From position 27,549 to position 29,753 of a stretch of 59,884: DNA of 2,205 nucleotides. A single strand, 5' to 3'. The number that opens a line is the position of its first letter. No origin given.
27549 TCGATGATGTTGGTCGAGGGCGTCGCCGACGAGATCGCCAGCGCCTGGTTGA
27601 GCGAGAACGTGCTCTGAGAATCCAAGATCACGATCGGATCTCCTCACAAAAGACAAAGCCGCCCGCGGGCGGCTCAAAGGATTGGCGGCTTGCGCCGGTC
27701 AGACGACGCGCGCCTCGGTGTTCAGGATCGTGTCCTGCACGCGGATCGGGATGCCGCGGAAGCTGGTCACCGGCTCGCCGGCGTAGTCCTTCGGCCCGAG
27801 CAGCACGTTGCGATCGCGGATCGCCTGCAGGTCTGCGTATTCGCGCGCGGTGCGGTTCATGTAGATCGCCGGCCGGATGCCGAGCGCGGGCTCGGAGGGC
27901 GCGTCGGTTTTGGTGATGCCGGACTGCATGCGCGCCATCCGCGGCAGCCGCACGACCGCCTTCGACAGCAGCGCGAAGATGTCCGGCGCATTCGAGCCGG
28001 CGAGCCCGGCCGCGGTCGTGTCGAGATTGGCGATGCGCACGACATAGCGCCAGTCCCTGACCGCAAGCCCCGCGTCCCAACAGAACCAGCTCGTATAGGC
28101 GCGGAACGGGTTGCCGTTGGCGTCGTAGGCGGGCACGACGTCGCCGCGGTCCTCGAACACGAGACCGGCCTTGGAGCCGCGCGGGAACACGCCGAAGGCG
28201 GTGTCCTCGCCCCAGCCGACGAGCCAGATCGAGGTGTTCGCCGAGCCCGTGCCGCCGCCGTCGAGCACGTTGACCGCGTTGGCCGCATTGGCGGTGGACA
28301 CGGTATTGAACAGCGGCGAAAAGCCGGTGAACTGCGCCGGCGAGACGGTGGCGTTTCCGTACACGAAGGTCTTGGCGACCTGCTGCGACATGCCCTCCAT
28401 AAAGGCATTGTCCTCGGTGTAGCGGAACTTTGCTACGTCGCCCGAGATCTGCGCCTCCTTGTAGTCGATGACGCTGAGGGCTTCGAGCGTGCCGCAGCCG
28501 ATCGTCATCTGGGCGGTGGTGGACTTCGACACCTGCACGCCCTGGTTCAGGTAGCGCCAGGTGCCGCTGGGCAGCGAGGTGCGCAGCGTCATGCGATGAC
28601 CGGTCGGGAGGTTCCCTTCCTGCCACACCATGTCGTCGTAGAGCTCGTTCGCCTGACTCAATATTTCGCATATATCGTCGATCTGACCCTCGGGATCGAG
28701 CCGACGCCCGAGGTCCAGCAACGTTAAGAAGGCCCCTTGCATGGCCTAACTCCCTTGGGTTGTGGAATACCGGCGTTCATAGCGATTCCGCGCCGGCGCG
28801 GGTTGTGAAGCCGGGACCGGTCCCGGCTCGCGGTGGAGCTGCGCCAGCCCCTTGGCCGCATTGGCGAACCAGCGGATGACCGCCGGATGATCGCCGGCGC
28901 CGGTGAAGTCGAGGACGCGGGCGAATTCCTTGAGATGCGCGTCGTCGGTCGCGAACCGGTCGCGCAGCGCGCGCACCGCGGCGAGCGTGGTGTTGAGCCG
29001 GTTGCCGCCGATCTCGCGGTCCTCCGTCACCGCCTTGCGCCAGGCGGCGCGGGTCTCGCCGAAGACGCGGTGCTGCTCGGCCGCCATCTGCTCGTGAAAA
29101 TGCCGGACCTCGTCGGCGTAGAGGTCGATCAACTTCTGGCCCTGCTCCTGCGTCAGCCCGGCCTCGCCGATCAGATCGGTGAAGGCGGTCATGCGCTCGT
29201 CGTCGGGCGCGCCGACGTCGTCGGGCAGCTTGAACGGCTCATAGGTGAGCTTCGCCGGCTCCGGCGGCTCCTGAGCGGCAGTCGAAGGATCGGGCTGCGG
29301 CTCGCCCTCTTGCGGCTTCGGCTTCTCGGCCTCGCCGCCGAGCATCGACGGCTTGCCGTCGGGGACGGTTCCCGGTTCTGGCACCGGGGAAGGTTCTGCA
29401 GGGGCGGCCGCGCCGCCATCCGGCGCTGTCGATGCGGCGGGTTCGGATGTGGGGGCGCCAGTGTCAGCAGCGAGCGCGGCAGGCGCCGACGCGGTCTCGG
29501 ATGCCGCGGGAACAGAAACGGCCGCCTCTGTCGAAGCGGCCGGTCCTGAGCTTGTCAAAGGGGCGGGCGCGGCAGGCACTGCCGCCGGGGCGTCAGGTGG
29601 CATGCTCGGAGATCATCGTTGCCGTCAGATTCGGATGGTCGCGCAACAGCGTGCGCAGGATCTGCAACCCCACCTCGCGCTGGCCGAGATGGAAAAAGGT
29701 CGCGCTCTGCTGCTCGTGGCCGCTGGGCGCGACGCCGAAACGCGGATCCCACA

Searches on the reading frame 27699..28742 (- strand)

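Call 61: search_protein_families(library=phrogs, proteins=[window:27699-28742:-], max_evalue=0.001)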
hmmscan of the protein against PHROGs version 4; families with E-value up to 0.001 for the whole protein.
window:27699-28742:- (347 aa): 1 family
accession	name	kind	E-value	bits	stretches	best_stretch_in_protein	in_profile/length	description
phrog_212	-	head and packaging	1.7e-73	248.6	1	6-243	6-296/301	major head protein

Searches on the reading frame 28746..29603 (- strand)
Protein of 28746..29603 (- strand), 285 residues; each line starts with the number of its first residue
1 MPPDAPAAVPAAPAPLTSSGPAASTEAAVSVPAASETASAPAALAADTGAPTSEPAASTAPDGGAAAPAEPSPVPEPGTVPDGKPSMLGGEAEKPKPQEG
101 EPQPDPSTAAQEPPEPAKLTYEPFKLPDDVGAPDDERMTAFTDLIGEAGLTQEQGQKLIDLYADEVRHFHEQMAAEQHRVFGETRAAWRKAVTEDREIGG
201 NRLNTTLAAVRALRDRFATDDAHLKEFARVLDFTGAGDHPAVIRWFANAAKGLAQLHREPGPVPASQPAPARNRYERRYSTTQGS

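Call 61: search_protein_families(library=phrogs, proteins=[window:28746-29603:-], max_evalue=0.001)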
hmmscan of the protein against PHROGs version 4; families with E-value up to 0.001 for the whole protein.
window:28746-29603:- (285 aa): 3 families
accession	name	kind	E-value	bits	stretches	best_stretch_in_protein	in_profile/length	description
phrog_458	-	other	6.6e-26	92.8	1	44-253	27-218/246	protease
phrog_30010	-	unknown function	2.6e-10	40.7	1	95-255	32-176/517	-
phrog_3742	-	unknown function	0.00013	23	1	120-253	112-229/287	-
